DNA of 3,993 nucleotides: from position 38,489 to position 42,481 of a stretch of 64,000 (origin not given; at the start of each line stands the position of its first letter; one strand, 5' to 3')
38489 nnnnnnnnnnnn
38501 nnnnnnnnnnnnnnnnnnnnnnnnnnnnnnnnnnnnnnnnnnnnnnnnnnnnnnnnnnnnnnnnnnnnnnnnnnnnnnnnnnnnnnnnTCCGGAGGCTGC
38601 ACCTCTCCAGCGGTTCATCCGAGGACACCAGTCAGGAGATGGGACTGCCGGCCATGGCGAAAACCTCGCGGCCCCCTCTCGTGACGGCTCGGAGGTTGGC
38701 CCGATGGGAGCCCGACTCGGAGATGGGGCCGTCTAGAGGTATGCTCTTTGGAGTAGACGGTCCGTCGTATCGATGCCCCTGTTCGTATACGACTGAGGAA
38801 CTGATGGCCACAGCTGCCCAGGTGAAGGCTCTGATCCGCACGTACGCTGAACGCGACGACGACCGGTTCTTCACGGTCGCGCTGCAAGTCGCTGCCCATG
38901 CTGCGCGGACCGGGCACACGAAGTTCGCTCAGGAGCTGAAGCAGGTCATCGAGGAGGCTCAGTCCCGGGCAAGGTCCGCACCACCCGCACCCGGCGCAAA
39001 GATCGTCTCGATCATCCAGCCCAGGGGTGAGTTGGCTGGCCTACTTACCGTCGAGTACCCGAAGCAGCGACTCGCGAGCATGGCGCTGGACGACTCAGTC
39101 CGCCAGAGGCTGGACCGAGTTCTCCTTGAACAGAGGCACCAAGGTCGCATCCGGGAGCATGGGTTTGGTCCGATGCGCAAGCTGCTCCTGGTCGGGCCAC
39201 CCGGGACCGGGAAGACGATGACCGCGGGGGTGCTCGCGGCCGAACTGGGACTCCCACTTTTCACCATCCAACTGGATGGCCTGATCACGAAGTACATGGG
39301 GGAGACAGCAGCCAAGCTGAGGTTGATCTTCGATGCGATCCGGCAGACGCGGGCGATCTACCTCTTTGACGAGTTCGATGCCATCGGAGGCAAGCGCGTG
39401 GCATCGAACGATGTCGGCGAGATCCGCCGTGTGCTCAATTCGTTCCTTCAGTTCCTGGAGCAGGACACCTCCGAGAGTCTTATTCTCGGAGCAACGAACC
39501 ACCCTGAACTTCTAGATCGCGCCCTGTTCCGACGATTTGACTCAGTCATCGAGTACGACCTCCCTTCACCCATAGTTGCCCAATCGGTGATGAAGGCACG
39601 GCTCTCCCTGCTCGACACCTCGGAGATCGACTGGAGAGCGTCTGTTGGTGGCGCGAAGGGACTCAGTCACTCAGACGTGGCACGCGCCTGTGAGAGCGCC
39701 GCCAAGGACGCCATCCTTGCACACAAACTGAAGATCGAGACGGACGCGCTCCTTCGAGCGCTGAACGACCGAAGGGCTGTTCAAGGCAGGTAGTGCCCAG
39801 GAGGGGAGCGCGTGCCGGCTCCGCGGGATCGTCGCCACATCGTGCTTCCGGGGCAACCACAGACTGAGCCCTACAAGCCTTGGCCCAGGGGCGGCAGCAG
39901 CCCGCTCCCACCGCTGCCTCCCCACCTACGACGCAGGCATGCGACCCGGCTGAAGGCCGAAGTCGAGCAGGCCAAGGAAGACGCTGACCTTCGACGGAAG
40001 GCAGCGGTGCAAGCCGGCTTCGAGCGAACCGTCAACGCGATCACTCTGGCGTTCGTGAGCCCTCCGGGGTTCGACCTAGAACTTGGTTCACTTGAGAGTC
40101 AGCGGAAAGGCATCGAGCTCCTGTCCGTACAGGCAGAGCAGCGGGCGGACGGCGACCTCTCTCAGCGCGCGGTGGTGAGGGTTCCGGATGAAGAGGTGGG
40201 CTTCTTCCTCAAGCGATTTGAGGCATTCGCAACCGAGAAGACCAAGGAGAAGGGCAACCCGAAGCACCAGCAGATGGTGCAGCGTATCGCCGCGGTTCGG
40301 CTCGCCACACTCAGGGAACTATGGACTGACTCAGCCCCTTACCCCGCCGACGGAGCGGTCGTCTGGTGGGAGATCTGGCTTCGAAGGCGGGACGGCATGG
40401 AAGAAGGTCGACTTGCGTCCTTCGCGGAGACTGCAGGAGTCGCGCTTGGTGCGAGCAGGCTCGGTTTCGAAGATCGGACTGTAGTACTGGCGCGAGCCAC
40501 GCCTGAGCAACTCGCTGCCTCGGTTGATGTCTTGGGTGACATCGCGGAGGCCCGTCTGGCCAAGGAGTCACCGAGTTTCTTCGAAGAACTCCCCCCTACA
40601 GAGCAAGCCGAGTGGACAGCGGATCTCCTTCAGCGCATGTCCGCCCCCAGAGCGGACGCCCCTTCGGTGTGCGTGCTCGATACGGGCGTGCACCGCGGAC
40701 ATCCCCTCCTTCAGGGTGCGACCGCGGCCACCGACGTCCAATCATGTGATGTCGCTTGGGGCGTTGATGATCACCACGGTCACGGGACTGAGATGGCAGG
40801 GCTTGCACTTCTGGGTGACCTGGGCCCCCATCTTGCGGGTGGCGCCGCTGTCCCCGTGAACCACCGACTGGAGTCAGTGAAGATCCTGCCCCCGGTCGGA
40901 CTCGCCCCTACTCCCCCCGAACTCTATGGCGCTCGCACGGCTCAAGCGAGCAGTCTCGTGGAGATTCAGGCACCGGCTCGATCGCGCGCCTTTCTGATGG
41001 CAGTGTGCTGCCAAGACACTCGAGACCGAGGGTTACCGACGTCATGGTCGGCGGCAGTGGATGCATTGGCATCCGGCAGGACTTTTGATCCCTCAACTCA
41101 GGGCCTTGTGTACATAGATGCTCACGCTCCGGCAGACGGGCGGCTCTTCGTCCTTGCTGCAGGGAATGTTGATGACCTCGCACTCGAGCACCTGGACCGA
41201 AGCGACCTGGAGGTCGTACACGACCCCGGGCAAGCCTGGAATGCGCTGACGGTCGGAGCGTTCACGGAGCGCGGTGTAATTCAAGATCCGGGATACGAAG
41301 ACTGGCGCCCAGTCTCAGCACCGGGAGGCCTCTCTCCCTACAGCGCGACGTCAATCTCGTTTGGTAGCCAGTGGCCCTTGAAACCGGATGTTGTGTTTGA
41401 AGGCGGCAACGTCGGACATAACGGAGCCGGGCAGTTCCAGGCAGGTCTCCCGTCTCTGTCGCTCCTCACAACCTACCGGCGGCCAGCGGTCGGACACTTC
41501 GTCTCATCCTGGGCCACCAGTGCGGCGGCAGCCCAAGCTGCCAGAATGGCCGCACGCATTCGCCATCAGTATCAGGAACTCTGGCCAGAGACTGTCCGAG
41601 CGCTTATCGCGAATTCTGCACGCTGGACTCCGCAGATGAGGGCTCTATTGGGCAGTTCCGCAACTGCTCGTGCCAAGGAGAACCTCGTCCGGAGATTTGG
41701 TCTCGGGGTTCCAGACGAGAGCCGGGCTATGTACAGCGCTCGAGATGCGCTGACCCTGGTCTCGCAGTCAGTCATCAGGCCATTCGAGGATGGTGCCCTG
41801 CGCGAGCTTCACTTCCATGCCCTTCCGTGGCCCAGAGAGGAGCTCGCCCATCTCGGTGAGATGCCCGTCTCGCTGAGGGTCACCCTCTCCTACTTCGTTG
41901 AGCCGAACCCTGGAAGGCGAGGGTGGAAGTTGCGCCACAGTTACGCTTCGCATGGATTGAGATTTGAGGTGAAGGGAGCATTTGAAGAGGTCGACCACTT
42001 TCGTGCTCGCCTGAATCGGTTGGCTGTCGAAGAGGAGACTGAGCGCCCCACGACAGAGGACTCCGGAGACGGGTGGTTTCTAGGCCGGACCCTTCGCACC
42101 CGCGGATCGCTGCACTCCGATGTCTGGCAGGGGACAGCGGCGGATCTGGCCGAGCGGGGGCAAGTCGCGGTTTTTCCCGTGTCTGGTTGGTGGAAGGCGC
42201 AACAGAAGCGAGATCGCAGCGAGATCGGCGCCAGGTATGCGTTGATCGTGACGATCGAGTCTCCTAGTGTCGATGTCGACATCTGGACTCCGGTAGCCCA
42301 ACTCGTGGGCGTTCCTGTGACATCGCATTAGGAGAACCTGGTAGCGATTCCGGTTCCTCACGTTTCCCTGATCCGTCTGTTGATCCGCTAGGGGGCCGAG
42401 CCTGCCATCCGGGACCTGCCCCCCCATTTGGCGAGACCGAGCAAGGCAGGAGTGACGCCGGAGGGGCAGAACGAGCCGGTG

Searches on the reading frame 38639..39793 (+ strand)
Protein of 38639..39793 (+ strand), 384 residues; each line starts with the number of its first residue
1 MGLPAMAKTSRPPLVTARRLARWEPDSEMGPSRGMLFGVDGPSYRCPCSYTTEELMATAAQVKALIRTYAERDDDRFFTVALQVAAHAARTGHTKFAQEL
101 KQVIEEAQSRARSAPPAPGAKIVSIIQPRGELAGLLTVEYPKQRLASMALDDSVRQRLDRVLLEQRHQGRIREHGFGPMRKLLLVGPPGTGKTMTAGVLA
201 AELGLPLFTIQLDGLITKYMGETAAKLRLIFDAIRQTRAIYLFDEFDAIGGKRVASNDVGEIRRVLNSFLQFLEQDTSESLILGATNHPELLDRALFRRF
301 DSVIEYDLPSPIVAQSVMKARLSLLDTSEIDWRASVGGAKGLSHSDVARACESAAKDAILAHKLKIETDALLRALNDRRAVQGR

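Call 94: search_protein_families(library=pfam, proteins=[window:38639-39793:+], max_evalue=0.001)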
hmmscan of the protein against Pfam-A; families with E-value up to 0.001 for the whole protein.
window:38639-39793:+ (384 aa): 3 families
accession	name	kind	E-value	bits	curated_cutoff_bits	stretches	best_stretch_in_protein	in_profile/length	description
PF00004.35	AAA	-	2.6e-31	109.2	21.2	1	182-307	1-130/131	ATPase family associated with various cellular activities (AAA)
PF07728.20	AAA_5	-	1.9e-05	25.1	22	1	182-213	2-34/139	AAA domain (dynein-related subfamily)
PF20720.3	nSTAND3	-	0.00022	21.4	27.2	1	182-283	20-108/155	Novel STAND NTPase 3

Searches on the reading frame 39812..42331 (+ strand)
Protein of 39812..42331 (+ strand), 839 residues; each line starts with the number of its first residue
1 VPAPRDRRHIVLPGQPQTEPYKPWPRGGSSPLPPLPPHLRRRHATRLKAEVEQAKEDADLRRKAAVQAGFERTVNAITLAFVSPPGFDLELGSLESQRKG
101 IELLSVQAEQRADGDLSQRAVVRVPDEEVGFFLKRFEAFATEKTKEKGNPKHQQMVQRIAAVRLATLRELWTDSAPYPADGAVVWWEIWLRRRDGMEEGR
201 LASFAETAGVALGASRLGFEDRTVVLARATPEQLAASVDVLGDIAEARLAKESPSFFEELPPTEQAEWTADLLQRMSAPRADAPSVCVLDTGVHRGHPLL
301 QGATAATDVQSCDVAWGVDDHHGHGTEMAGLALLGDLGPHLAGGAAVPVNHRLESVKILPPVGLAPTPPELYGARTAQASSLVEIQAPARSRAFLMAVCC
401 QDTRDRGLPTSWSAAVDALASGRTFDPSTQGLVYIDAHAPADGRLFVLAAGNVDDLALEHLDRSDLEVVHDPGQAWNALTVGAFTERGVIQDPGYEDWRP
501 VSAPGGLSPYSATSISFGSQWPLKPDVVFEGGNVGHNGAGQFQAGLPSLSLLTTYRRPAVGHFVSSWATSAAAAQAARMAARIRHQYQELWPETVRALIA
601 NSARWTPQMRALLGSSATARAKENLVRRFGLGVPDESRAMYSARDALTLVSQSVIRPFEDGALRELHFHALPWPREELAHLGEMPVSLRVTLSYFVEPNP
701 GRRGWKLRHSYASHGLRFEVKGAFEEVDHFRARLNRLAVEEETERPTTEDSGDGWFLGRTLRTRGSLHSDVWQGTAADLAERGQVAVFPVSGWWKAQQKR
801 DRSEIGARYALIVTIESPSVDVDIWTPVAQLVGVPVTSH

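Call 94: search_protein_families(library=pfam, proteins=[window:39812-42331:+], max_evalue=0.001)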
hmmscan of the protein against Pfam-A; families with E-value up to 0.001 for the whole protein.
window:39812-42331:+ (839 aa): 1 family
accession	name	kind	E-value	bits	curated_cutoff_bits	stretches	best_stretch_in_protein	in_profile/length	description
PF00082.27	Peptidase_S8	-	2e-50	172.2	21.8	1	283-632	3-288/288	Subtilase family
